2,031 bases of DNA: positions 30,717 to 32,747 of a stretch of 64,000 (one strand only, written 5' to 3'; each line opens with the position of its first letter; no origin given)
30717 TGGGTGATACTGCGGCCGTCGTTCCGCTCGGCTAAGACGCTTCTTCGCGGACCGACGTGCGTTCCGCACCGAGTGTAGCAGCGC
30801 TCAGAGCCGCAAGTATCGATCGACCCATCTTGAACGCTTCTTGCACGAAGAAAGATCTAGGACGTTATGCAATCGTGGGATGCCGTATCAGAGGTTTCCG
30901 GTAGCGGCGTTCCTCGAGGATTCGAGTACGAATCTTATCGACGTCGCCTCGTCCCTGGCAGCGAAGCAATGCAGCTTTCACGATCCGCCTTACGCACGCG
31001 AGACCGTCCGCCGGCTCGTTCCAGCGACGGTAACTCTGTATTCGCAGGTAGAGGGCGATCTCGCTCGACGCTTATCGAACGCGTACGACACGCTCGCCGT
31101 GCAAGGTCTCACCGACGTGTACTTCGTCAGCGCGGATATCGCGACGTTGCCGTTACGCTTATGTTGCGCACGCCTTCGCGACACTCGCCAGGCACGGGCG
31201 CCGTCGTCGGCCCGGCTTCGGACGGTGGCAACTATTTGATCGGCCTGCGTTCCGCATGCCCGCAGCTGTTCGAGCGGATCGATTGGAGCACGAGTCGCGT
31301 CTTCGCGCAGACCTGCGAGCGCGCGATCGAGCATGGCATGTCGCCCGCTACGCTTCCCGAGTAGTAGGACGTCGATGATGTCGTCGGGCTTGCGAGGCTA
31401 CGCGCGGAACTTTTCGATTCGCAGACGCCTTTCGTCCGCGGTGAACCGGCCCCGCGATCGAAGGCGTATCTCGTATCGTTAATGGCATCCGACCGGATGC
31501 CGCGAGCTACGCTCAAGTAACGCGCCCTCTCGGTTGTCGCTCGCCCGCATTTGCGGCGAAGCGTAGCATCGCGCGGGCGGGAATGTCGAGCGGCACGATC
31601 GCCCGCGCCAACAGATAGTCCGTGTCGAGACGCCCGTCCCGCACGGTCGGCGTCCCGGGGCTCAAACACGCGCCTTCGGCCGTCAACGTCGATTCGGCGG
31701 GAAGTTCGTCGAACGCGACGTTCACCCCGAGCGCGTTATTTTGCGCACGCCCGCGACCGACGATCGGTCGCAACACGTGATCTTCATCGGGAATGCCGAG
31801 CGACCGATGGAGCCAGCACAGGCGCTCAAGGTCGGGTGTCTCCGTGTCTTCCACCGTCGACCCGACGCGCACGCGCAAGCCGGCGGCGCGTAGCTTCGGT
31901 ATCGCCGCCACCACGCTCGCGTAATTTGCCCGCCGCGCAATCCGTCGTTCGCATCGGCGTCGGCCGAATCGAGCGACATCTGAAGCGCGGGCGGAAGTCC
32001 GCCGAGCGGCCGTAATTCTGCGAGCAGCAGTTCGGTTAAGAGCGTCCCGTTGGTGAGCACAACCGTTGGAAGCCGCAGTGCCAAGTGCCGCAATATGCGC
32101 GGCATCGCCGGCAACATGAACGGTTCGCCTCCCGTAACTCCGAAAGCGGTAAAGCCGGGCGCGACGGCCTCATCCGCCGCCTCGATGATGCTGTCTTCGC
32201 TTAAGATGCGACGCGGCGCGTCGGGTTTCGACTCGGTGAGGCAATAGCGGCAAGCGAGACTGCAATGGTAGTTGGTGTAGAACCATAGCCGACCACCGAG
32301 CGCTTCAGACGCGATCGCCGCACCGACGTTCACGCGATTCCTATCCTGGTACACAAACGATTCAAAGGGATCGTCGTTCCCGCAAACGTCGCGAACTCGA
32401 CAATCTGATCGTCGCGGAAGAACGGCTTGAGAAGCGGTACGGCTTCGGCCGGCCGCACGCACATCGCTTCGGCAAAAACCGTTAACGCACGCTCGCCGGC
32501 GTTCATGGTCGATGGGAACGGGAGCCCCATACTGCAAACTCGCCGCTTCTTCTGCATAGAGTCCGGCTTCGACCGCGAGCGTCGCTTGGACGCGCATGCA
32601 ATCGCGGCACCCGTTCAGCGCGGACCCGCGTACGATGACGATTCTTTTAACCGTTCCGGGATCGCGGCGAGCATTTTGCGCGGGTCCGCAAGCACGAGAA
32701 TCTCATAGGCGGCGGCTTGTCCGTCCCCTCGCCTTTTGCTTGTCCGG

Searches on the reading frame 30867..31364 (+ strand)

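Call 7: search_protein_families(library=pfam, proteins=[window:30867-31364:+], max_evalue=0.01)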
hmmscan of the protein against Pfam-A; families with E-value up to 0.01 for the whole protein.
window:30867-31364:+ (165 aa): 1 family
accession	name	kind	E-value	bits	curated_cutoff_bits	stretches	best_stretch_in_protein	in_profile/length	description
PF09837.15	DUF2064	-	1.6e-08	34.8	25.8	1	111-142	89-120/120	Uncharacterized protein conserved in bacteria (DUF2064)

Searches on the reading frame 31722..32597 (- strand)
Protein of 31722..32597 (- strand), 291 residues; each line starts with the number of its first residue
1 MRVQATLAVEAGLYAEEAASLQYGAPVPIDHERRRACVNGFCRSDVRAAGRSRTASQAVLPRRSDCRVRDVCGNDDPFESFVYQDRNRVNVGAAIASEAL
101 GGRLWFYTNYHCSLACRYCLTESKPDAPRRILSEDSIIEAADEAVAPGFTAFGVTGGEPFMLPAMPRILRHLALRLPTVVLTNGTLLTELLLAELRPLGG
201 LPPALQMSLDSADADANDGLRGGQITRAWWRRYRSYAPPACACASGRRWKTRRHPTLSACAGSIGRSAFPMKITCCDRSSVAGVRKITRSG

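Call 7: search_protein_families(library=pfam, proteins=[window:31722-32597:-], max_evalue=0.01)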
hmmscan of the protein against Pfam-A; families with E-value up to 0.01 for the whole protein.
window:31722-32597:- (291 aa): 2 families
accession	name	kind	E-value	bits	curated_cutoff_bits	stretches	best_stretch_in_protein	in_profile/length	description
PF04055.27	Radical_SAM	-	3.8e-16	60.1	29.5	1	111-221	6-121/166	Radical SAM superfamily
PF13353.11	Fer4_12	-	0.0015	19.3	22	1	101-192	5-99/137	4Fe-4S single cluster domain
